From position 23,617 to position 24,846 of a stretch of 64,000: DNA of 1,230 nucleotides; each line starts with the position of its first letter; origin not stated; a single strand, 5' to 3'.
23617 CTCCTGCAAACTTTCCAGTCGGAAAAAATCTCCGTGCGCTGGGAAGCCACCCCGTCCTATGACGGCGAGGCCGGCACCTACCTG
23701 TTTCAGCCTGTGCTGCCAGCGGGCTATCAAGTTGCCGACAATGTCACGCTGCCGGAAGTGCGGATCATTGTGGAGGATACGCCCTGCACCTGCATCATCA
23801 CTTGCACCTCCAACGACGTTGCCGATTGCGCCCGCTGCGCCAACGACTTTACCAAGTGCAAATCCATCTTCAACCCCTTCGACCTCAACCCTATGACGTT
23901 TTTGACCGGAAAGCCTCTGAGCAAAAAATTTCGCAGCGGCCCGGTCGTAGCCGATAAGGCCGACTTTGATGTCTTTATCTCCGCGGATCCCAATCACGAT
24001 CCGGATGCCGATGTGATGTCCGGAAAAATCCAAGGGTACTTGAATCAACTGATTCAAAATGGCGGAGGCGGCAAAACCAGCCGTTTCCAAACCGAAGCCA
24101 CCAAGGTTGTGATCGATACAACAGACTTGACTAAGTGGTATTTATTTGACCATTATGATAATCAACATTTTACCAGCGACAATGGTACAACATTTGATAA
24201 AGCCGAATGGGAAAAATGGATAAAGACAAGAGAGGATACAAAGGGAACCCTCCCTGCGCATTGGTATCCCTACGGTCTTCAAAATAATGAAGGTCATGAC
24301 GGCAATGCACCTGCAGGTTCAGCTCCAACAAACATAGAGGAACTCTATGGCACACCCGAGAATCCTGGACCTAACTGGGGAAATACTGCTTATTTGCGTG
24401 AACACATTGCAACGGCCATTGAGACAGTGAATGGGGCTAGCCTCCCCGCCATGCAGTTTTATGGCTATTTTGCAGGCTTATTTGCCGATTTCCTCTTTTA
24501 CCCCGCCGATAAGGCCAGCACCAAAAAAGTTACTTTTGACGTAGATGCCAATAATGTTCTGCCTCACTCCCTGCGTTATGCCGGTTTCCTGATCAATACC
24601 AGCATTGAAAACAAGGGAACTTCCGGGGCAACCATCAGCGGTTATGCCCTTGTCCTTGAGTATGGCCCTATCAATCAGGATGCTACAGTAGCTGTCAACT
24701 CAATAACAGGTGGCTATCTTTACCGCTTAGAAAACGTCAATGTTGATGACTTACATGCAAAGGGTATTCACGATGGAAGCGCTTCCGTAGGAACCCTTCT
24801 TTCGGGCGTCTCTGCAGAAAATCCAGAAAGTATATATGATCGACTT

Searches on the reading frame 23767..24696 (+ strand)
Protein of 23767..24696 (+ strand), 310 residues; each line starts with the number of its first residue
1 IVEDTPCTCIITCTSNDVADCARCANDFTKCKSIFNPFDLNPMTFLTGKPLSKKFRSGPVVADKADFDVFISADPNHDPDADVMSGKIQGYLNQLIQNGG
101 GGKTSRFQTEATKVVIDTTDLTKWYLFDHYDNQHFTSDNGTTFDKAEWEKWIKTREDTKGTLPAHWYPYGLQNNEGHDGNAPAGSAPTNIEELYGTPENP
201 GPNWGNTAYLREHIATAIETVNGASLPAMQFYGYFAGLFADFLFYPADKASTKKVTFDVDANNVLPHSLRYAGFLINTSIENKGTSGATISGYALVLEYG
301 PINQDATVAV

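Call 80: find_related_loci(query=A5, collection=metagenome_contigs, flank=4000)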
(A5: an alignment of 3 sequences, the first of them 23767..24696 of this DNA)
Query A5 (310 aa) in metagenome_contigs; peptide patterns used: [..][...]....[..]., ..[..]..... (x = any residue, [..] = any of these).
450 stretches matched a pattern; 2 encode a relative of the query (tblastn E <= 1e-3); 2 distinct loci.
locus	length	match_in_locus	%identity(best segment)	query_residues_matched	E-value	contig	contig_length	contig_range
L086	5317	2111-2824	42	43-301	4e-57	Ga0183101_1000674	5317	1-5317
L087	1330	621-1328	39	105-281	1e-10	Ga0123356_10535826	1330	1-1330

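Call 82: find_related_loci(query=A5, collection=genome_contigs, flank=4000)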
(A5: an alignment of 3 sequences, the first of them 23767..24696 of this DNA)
Query A5 (310 aa) in genome_contigs; peptide patterns used: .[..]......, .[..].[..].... (x = any residue, [..] = any of these).
31 stretches matched a pattern; 11 encode a relative of the query (tblastn E <= 1e-3); 11 distinct loci.
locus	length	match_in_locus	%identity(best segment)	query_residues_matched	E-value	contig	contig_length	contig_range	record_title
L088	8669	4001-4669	45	58-301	1e-53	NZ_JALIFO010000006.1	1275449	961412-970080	Cuneatibacter sp. NSJ-177 B-1669N-35_ctg00001, whole genome shotgun sequence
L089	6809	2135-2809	40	55-301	7e-49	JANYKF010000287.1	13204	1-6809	MAG: Clostridiaceae bacterium isolate GL140_5_metabinner_137 GL140_5_k141_2025479, whole genome shotgun sequence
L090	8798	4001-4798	40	18-299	1e-47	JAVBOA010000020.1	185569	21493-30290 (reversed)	MAG: Eubacteriales bacterium isolate EPI_MAG_00096 c_000000732572, whole genome shotgun sequence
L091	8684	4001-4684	37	58-299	9e-42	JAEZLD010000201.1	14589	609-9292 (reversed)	MAG: Bacillota bacterium isolate OH_CDB_59 k127_2292287, whole genome shotgun sequence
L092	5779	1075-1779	39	55-303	2e-40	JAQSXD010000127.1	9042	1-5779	MAG: Bacillota bacterium isolate L_E1_T20_A_bin.112 scaffold_13033, whole genome shotgun sequence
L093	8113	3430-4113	36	59-310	3e-36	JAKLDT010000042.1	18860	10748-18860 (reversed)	MAG: Bacteroidetes bacterium isolate RA.bin116 RA.bin116_42, whole genome shotgun sequence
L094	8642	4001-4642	35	59-299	5e-35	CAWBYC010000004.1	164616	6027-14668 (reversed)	MAG: uncultured Bacteroidales bacterium isolate MFD05442.bin.2.264 genome assembly, contig: contig_20781, whole genome s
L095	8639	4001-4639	37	59-299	3e-34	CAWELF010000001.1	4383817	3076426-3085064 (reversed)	MAG: uncultured Bacteroidales bacterium isolate MFD05705.bin.2.50 genome assembly, contig: contig_20422, whole genome sh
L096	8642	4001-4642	36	59-301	1e-33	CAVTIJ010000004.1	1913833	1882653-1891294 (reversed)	MAG: uncultured Bacteroidales bacterium isolate MFD05705.bin.1.156 genome assembly, contig: contig_7446, whole genome sh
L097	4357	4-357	47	184-306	6e-30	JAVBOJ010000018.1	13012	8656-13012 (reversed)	MAG: Oscillospiraceae bacterium isolate EPI_MAG_00105 c_000006659374, whole genome shotgun sequence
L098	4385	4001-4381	36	40-171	4e-19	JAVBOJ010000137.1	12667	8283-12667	MAG: Oscillospiraceae bacterium isolate EPI_MAG_00105 c_000012284060, whole genome shotgun sequence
